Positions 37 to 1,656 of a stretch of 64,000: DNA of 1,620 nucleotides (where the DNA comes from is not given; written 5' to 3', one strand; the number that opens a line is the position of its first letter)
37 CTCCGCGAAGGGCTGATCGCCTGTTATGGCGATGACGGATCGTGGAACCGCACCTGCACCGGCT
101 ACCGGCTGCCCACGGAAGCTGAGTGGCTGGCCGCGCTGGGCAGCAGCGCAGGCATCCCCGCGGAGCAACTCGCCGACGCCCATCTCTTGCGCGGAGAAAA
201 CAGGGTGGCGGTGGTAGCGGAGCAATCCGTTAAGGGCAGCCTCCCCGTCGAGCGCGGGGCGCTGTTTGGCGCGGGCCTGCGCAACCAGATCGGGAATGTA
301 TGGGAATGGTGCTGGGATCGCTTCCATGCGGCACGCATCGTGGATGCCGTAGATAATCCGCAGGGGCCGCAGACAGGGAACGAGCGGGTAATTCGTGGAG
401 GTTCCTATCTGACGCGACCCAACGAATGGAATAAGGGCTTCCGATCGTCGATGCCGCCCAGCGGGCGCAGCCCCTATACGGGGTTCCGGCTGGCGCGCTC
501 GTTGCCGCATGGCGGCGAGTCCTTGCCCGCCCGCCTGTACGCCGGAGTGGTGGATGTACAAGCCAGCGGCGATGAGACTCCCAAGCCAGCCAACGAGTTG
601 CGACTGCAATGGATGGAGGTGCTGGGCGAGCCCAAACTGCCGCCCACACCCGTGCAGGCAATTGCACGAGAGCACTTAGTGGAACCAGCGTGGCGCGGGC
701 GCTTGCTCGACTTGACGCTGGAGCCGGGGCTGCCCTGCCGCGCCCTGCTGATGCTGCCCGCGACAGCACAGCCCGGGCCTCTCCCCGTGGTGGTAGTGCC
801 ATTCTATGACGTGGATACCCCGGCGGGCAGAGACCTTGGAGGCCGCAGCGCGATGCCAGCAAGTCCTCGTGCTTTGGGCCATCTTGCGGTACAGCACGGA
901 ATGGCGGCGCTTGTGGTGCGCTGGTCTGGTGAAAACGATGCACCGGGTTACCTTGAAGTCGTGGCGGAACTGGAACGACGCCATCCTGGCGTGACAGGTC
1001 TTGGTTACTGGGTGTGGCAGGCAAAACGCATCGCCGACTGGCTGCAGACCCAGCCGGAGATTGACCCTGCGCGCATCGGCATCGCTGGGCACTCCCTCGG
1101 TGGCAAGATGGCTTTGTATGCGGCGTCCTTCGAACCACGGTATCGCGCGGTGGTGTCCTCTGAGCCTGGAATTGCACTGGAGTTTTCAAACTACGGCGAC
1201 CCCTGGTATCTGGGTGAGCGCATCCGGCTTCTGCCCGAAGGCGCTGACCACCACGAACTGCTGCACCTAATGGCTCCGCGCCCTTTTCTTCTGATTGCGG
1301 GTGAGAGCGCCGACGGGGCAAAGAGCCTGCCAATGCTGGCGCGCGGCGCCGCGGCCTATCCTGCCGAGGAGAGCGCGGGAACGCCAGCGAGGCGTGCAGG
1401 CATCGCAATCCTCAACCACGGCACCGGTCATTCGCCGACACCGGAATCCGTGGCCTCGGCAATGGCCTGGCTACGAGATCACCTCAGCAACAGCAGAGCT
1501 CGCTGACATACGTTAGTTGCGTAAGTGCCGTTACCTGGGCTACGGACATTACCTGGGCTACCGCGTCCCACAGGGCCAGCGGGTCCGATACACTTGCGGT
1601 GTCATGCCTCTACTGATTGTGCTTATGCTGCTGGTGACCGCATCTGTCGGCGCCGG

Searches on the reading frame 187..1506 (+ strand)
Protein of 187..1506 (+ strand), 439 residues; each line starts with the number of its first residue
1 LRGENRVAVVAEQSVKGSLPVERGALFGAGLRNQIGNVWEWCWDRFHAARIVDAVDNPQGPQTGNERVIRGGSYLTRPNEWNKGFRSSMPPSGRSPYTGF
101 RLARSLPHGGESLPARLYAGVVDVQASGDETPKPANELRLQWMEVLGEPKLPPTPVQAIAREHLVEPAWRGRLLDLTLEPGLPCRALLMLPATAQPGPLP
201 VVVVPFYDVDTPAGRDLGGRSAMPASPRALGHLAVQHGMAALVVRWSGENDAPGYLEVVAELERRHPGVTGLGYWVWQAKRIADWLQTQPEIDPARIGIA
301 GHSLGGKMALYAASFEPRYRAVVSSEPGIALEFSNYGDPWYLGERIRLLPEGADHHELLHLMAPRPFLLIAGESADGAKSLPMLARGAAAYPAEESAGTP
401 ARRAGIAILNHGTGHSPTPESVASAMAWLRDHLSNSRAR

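Call 74: search_protein_families(library=padloc, alignment_id=A7, max_evalue=1e-8)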
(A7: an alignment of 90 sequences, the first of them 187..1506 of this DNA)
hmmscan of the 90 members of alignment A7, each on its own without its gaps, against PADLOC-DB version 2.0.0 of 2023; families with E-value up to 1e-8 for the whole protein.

A. member 1, window:187-1506:+ (439 aa): 0 families

B. families by the number of members that match (of 90 scanned): 38 families (the first 25 are shown)
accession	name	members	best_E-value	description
PDLC00915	TRIP13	1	4.6e-129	TRIP13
PDLC04042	PD-T4-6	1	8.2e-58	-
PDLC04053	PD-T4-6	1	7.1e-57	-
PDLC04061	PD-T4-6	1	2.6e-52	-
PDLC04047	PD-T4-6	1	5.2e-51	-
PDLC04138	mad6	1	5.8e-50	mads_6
PDLC04054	PD-T4-6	1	8.8e-48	-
PDLC04043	PD-T4-6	1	2.6e-46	-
PDLC04041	PD-T4-6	1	7.8e-44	-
PDLC04060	PD-T4-6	1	1.4e-43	-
PDLC04052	PD-T4-6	1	2e-43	-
PDLC04057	PD-T4-6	1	3.8e-43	-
PDLC04040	PD-T4-6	1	4.9e-42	-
PDLC04048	PD-T4-6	1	1.1e-41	-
PDLC04039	PD-T4-6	1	2e-41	-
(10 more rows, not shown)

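Call 91: search_protein_families(library=padloc, alignment_id=A8, max_evalue=0.000001)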
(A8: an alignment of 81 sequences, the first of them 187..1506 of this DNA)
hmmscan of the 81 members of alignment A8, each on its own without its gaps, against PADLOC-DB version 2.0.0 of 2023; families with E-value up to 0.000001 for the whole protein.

A. member 1, window:187-1506:+ (439 aa): 0 families

B. families by the number of members that match (of 81 scanned): 5 families
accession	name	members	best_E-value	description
PDLC04134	mad2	1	5.7e-27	mads_2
PDLC02919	HEAT-ARM_XIII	1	4.5e-17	-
PDLC04559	PDC-M28B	1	2.4e-09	-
PDLC01086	C3a186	1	9.4e-08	"C-3?,4? desaturase"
PDLC01101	PrimPol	1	4e-07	adaptation polymerase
